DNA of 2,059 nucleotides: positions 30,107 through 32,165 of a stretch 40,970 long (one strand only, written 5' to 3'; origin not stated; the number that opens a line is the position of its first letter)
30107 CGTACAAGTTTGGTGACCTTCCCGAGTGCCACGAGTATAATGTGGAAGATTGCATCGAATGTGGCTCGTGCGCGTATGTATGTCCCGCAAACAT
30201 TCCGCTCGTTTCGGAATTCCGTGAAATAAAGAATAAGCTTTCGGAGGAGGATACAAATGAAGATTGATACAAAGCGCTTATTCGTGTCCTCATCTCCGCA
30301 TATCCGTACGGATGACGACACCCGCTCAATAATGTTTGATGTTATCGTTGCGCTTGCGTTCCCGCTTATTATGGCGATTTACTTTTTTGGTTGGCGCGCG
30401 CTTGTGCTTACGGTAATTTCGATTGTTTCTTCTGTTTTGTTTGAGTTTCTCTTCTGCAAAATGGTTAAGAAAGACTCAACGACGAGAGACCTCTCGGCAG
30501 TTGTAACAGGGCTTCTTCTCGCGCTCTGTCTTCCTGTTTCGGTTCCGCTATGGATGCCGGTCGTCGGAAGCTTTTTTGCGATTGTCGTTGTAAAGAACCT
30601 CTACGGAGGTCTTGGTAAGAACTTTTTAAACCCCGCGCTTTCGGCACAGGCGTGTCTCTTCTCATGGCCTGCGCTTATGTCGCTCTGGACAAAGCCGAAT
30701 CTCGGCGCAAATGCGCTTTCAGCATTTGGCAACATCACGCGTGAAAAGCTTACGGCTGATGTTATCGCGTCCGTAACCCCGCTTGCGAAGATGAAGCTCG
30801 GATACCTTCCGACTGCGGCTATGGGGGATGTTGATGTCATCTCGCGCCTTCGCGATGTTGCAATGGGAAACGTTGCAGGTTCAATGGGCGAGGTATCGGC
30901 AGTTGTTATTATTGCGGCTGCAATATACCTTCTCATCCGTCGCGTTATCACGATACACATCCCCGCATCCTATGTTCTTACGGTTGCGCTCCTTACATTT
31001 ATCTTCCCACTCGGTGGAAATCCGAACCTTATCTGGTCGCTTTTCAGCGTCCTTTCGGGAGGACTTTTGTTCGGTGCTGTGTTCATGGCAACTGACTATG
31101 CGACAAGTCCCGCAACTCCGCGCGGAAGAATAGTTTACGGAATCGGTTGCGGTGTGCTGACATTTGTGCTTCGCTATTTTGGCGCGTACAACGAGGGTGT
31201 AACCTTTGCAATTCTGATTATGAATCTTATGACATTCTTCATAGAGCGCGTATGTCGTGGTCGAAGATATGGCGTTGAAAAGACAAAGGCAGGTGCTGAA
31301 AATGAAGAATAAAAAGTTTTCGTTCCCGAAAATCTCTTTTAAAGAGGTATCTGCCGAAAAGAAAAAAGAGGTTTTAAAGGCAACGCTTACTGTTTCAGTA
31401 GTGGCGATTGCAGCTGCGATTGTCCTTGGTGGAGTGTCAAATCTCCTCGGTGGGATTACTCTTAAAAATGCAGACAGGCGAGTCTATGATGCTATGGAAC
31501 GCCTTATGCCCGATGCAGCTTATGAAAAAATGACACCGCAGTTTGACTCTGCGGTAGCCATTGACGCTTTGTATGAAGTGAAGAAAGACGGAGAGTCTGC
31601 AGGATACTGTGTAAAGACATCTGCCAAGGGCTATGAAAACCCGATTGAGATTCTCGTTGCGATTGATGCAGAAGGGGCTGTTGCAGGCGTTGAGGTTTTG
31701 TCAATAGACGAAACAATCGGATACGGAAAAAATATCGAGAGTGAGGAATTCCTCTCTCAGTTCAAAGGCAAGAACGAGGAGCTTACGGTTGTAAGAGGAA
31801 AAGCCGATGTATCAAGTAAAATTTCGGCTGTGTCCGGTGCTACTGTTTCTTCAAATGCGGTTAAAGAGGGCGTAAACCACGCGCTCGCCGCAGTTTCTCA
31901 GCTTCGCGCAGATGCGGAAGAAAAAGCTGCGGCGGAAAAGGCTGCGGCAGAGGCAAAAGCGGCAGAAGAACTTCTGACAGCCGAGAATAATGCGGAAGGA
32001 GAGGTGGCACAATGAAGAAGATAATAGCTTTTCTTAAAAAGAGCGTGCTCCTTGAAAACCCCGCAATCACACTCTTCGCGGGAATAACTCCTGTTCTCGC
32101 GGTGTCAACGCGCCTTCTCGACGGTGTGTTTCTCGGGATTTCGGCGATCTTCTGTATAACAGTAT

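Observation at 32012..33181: RnfE-like and RnfA-like subunits lack all four cysteines that canonically ligate the intramembrane [2Fe-2S] centre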

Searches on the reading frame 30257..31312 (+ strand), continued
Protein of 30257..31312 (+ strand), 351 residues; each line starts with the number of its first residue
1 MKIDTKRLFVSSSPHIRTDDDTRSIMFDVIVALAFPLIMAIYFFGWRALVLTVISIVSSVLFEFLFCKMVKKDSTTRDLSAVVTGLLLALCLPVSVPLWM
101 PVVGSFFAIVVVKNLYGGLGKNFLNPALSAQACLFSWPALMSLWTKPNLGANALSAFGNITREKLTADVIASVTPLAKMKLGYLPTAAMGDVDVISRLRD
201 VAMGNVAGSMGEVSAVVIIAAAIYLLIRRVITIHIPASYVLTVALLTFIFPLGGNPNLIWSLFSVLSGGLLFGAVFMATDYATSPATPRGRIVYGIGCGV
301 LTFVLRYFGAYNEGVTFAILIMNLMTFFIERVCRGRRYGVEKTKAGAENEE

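Call 58: search_protein_families(library=pfam, proteins=[L011:7420-8145:+, L012:10546-11283:+, L013:10810-11631:+, L014:10856-11686:+, L015:10965-11789:+], max_evalue=0.001)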
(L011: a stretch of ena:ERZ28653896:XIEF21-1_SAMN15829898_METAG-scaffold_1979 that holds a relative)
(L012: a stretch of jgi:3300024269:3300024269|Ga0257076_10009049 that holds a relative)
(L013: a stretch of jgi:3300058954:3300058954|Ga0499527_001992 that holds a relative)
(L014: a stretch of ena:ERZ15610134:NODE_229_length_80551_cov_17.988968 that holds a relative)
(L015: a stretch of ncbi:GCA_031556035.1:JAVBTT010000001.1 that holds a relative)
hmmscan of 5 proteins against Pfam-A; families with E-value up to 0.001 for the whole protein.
L011:7420-8145:+ (241 aa): 14 families
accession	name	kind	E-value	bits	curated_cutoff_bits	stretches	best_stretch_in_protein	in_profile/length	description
PF00037.32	Fer4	-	7.2e-21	73.5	21.1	2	187-209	2-24/24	4Fe-4S binding domain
PF12837.12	Fer4_6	-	1.6e-17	62.9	25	2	186-208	2-24/24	4Fe-4S binding domain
PF12838.12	Fer4_7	-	1.1e-15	58.3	27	3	164-207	2-52/52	4Fe-4S dicluster domain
PF13187.11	Fer4_9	-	1.3e-15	57.6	27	3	164-208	2-52/52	4Fe-4S dicluster domain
PF13237.11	Fer4_10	-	6.4e-13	48.9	25.5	4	163-204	8-53/53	4Fe-4S dicluster domain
PF14697.11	Fer4_21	-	1.7e-10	41.3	35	2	161-208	5-57/59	4Fe-4S dicluster domain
PF12798.12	Fer4_3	-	2.8e-10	40.6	27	0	193-207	1-15/15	4Fe-4S binding domain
PF13484.11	Fer4_16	-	6.9e-10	40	30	1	192-222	1-29/66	4Fe-4S double cluster binding domain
PF12797.12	Fer4_2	-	6.9e-10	38.7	24.5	2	187-204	4-21/22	4Fe-4S binding domain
PF12800.12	Fer4_4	-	1.9e-06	28.1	24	0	117-132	2-17/17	4Fe-4S binding domain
PF25160.1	LdpA_Fe-S-bd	-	2.6e-06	27.5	27.6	1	96-137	9-46/49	LdpA Fe-S cluster-binding domain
PF13183.11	Fer4_8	-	2.8e-06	28.2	27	0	117-133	52-68/68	4Fe-4S dicluster domain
PF13459.11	Fer4_15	-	0.00017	22.7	22.4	0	188-230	3-35/66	4Fe-4S single cluster domain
PF13534.11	Fer4_17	-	0.00077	20.4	22.2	0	189-207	42-60/61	4Fe-4S dicluster domain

L012:10546-11283:+ (245 aa): 14 families
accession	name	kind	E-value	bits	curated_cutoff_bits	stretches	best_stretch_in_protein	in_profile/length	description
PF00037.32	Fer4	-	5.2e-25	86.7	21.1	4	193-215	2-24/24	4Fe-4S binding domain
PF12837.12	Fer4_6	-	1.7e-17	62.9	25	2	117-140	1-24/24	4Fe-4S binding domain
PF12838.12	Fer4_7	-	7.1e-17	62.1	27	2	170-213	2-52/52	4Fe-4S dicluster domain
PF13187.11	Fer4_9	-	8.3e-16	58.2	27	2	170-214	2-52/52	4Fe-4S dicluster domain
PF14697.11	Fer4_21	-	6.1e-13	49.1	35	2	95-140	7-57/59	4Fe-4S dicluster domain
PF13237.11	Fer4_10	-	2.4e-12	47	25.5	2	95-136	8-53/53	4Fe-4S dicluster domain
PF13484.11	Fer4_16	-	2.8e-11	44.5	30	1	198-226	1-29/66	4Fe-4S double cluster binding domain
PF25160.1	LdpA_Fe-S-bd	-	2.8e-10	40.2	27.6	1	102-141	9-44/49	LdpA Fe-S cluster-binding domain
PF12798.12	Fer4_3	-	3.2e-10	40.5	27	0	125-139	1-15/15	4Fe-4S binding domain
PF12800.12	Fer4_4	-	5.5e-10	39.1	24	1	123-138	2-17/17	4Fe-4S binding domain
PF12797.12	Fer4_2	-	2.8e-09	36.8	24.5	2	193-210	4-21/22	4Fe-4S binding domain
PF13183.11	Fer4_8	-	6e-07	30.4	27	0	196-213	51-68/68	4Fe-4S dicluster domain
PF13534.11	Fer4_17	-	1.3e-05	26.1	22.2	0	197-213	44-60/61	4Fe-4S dicluster domain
PF13459.11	Fer4_15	-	0.00014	22.9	22.4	0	193-211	2-20/66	4Fe-4S single cluster domain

L013:10810-11631:+ (273 aa): 13 families
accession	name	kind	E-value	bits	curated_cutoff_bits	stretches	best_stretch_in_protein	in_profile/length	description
PF00037.32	Fer4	-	9.6e-19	66.8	21.1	3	237-257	2-22/24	4Fe-4S binding domain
PF04060.18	FeS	-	1.8e-13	50.4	23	1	43-73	1-31/33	Putative Fe-S cluster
PF12838.12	Fer4_7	-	2.5e-12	47.5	27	2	214-255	2-50/52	4Fe-4S dicluster domain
PF12837.12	Fer4_6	-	8.9e-12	44.8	25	2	162-182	2-22/24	4Fe-4S binding domain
PF13187.11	Fer4_9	-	1e-11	45.1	27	2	214-257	2-51/52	4Fe-4S dicluster domain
PF14697.11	Fer4_21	-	1.9e-09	38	35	2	214-257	8-56/59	4Fe-4S dicluster domain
PF13237.11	Fer4_10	-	3e-09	37.1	25.5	1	213-254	8-53/53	4Fe-4S dicluster domain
PF12797.12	Fer4_2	-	3.8e-08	33.2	24.5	2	163-180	4-21/22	4Fe-4S binding domain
PF13484.11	Fer4_16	-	8.7e-08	33.3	30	1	168-226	1-65/66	4Fe-4S double cluster binding domain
PF12800.12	Fer4_4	-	8.4e-07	29.3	24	0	167-181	2-16/17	4Fe-4S binding domain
PF13534.11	Fer4_17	-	1.1e-05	26.3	22.2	1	168-227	1-59/61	4Fe-4S dicluster domain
PF25160.1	LdpA_Fe-S-bd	-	3.8e-05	23.8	27.6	0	218-260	7-45/49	LdpA Fe-S cluster-binding domain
PF12798.12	Fer4_3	-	0.0005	21.1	27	0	169-182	1-14/15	4Fe-4S binding domain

L014:10856-11686:+ (276 aa): 10 families
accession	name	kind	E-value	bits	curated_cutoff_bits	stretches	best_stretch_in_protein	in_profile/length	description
PF00037.32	Fer4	-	5.4e-15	54.9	21.1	2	165-186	2-23/24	4Fe-4S binding domain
PF04060.18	FeS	-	7e-14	51.7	23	1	46-78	1-33/33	Putative Fe-S cluster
PF14697.11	Fer4_21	-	5.3e-13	49.3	35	2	213-257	5-53/59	4Fe-4S dicluster domain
PF13187.11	Fer4_9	-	6.6e-12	45.7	27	2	216-259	2-51/52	4Fe-4S dicluster domain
PF12838.12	Fer4_7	-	4.3e-11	43.5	27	2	216-257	2-50/52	4Fe-4S dicluster domain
PF12837.12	Fer4_6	-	7.3e-11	41.9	25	2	163-186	1-24/24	4Fe-4S binding domain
PF13237.11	Fer4_10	-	5.3e-09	36.3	25.5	2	215-256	8-53/53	4Fe-4S dicluster domain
PF12797.12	Fer4_2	-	2.5e-06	27.5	24.5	1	165-182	4-21/22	4Fe-4S binding domain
PF25160.1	LdpA_Fe-S-bd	-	4.3e-05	23.7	27.6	0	222-262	9-45/49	LdpA Fe-S cluster-binding domain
PF13484.11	Fer4_16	-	0.00054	21.1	30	0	170-228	1-65/66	4Fe-4S double cluster binding domain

L015:10965-11789:+ (274 aa): 12 families
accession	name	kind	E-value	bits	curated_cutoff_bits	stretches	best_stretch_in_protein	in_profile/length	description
PF00037.32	Fer4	-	1.2e-16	60.2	21.1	2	163-184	2-23/24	4Fe-4S binding domain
PF13187.11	Fer4_9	-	1.2e-13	51.3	27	2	214-257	2-51/52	4Fe-4S dicluster domain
PF04060.18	FeS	-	4.3e-13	49.2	23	1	43-75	1-33/33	Putative Fe-S cluster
PF12838.12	Fer4_7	-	7.7e-13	49.1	27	2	214-255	2-50/52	4Fe-4S dicluster domain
PF14697.11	Fer4_21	-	1.8e-12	47.6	35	2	212-255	6-53/59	4Fe-4S dicluster domain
PF12837.12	Fer4_6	-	9.6e-11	41.5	25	2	161-184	1-24/24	4Fe-4S binding domain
PF13237.11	Fer4_10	-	3.2e-09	37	25.5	2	139-180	8-53/53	4Fe-4S dicluster domain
PF12797.12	Fer4_2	-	6.9e-09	35.5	24.5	2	237-254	4-21/22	4Fe-4S binding domain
PF13484.11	Fer4_16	-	1.2e-06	29.6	30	0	242-262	1-23/66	4Fe-4S double cluster binding domain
PF25160.1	LdpA_Fe-S-bd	-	1.7e-06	28.1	27.6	1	146-187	9-46/49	LdpA Fe-S cluster-binding domain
PF13183.11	Fer4_8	-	0.00013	22.9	27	0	167-183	52-68/68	4Fe-4S dicluster domain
PF12798.12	Fer4_3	-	0.0008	20.5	27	0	169-183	1-15/15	4Fe-4S binding domain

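Call 79: find_related_loci(query=A5, collection=metagenome_contigs, flank=6000)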
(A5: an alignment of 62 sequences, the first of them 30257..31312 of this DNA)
Query A5 (351 aa) in metagenome_contigs; peptide patterns used: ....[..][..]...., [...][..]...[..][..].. (x = any residue, [..] = any of these).
600 stretches matched a pattern (row limit reached: there are more); 530 encode a relative of the query (tblastn E <= 1e-3); the best 80 are kept; 80 distinct loci.
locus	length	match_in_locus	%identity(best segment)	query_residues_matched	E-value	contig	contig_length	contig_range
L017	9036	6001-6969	54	8-346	2e-112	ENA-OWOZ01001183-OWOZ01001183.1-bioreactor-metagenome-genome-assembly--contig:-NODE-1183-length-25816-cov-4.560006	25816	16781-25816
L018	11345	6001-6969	54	8-346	2e-112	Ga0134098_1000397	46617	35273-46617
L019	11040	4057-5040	52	4-346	3e-111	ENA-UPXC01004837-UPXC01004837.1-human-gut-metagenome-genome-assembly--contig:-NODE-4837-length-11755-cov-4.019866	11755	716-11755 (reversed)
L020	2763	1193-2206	51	4-351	4e-110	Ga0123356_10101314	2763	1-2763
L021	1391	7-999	48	1-349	1e-113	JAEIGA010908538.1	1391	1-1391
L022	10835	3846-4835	49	1-349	5e-105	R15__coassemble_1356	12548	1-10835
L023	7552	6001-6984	51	5-349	3e-102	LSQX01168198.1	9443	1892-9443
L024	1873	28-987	49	4-339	2e-108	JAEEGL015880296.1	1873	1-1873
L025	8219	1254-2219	51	6-342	2e-101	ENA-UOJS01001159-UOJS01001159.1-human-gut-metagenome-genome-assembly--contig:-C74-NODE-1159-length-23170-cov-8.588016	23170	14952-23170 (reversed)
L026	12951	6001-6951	51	8-339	2e-101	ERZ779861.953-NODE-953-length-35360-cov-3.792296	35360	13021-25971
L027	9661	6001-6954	51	8-339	8e-101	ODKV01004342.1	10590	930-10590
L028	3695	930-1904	48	2-339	1e-101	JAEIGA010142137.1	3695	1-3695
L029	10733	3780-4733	52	6-338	5e-100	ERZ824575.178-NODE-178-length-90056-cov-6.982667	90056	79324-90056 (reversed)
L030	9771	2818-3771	52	6-338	5e-100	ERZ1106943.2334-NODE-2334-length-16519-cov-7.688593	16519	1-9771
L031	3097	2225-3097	51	4-311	2e-101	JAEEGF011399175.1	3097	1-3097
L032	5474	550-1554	49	4-349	1e-99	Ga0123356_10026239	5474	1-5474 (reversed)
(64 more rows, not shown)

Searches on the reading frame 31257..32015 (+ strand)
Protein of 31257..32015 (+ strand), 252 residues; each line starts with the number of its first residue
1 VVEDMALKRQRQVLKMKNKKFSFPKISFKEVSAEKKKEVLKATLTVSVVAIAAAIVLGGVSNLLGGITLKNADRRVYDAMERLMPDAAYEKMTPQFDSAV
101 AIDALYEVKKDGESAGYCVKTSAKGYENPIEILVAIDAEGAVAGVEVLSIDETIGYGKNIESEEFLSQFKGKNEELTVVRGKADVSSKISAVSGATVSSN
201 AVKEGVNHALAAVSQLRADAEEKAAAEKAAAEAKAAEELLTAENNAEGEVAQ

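Call 3: search_protein_families(library=pfam, proteins=[window:31257-32015:+], max_evalue=0.01)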
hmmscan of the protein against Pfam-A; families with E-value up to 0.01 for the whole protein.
window:31257-32015:+ (252 aa): 1 family
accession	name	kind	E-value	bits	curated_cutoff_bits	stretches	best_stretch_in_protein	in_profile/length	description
PF04205.19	FMN_bind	-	2.3e-16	60.6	22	1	125-210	1-76/77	FMN-binding domain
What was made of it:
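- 31257..32015 (+): rnfG-like: N-terminal membrane anchor plus an extracytoplasmic FMN_bind domain. The SGAT flavinylation Thr is kept (codon 31842). The likely true start is the ATG at 31302. PF04205 at 60.6 bits (call 3).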

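Call 4: search_protein_families(library=ncbifam, proteins=[window:31257-32015:+], max_evalue=0.01)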
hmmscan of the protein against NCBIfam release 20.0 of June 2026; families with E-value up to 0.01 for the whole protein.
window:31257-32015:+ (252 aa): 15 families
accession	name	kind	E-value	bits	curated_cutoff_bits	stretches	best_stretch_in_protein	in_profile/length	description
TIGR01947.1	rnfG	subfamily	1.8e-23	83.6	102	1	45-213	3-185/187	RnfABCDGE type electron transport complex subunit G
NF045876.1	RnfG_DVU2794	exception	4.3e-18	65.5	205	1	104-220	72-186/190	RnfABCDGE type electron transport complex subunit G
NF041840.1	rnfG_Methano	equivalog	5.6e-18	65.2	230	1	35-215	4-186/189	Rnf electron transport complex subunit RnfG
NF002519.0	PRK01908.1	equivalog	4.4e-12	46.1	178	1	38-226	4-205/209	electron transport complex subunit RsxG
TIGR01938.1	nqrC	equivalog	1.1e-09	38.3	144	1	104-213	123-245/251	NADH:ubiquinone reductase (Na(+)-transporting) subunit C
NF046105.1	TransRegNosR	equivalog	2.2e-07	29.6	1000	1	106-234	41-178/680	transcriptional regulator NosR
NF003746.0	PRK05346.1-1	equivalog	3.6e-06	26.3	337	1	101-208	124-242/264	Na(+)-translocating NADH-quinone reductase subunit C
NF003749.0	PRK05346.1-5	equivalog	2.7e-05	23.6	255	1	97-208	119-240/261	Na(+)-translocating NADH-quinone reductase subunit C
NF003755.0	PRK05346.2-6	equivalog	4.7e-05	22.4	563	1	114-208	169-261/310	Na(+)-translocating NADH-quinone reductase subunit C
NF003753.0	PRK05346.2-4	equivalog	9.8e-05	21.8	329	1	105-210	118-236/249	Na(+)-translocating NADH-quinone reductase subunit C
NF003747.0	PRK05346.1-2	equivalog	0.0002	20.7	336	1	109-208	128-237/260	Na(+)-translocating NADH-quinone reductase subunit C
NF003750.0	PRK05346.2-1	equivalog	0.0003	20.4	352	1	111-212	108-217/225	Na(+)-translocating NADH-quinone reductase subunit C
NF003751.0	PRK05346.2-2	equivalog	0.00096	18.3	630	0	118-186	180-249/320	Na(+)-translocating NADH-quinone reductase subunit C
NF003752.0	PRK05346.2-3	equivalog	0.0017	17.5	617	0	185-216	269-300/316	Na(+)-translocating NADH-quinone reductase subunit C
NF003754.0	PRK05346.2-5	equivalog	0.0032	16.8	677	0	122-176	186-241/320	Na(+)-translocating NADH-quinone reductase subunit C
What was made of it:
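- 31257..32015 (+): TIGR01947 at 83.6 bits, below the cut-off of 102 (call 4).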

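Call 26: search_solved_structures(query=window:31257-32015:+, max_evalue=0.001, show_alignments=3)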
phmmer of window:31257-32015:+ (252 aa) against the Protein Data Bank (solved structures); distinct sequences matched with E-value up to 0.001: 5.
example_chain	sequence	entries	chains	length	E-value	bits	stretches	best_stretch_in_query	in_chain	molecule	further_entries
7zc6_G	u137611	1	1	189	1.7e-20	77.1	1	38-211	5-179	RnfG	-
9eri_G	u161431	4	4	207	9.4e-15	58.4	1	39-212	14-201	Na(+)-translocating ferredoxin:NAD(+) oxidoreductase complex subunit G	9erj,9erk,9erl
8ahx_G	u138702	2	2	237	1.4e-06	31.6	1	48-210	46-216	Ion-translocating oxidoreductase complex subunit G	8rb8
8rb9_G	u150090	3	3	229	1.7e-06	31.4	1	48-210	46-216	Ion-translocating oxidoreductase complex subunit G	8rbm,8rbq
8p2b_A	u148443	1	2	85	0.00082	22.6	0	120-212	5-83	Clostridiaceae bacterium FMN4 domain 1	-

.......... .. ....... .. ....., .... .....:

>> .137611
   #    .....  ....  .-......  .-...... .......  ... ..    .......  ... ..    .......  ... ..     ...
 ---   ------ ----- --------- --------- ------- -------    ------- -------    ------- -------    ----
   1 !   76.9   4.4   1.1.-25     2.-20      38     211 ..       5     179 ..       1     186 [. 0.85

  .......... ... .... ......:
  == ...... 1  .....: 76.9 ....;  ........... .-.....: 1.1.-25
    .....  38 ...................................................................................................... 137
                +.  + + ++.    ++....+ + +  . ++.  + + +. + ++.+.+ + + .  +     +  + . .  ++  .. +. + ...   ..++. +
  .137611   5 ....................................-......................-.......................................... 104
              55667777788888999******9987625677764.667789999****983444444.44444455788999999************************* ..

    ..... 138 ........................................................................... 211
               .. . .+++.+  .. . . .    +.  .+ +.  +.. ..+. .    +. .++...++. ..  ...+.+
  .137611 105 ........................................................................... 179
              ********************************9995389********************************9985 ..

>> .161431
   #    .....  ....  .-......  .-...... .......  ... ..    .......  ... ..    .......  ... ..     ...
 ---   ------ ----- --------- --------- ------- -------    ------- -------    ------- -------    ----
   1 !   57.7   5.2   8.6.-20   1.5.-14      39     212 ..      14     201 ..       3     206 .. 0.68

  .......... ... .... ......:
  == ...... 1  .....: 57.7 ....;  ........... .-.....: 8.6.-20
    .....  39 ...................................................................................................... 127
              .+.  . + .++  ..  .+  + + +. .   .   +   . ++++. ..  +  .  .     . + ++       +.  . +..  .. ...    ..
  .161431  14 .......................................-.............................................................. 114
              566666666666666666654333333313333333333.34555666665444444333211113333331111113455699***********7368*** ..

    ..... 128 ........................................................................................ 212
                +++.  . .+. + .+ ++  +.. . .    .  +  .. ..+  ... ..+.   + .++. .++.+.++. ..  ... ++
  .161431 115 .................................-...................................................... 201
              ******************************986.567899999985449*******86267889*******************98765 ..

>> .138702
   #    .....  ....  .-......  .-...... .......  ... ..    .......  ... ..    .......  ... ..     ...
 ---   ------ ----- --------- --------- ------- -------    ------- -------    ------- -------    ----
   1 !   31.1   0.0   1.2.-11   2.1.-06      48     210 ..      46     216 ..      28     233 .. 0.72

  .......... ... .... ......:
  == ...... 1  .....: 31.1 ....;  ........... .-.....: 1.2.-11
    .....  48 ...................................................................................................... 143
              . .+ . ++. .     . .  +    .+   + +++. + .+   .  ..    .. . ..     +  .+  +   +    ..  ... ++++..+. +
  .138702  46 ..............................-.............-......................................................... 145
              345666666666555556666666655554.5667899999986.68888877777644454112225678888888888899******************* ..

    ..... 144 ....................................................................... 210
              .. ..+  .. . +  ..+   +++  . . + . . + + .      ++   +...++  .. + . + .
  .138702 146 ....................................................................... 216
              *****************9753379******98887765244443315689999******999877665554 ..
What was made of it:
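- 31257..32015 (+): Alignment to 7zc6_G and 9eri_G (call 26).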
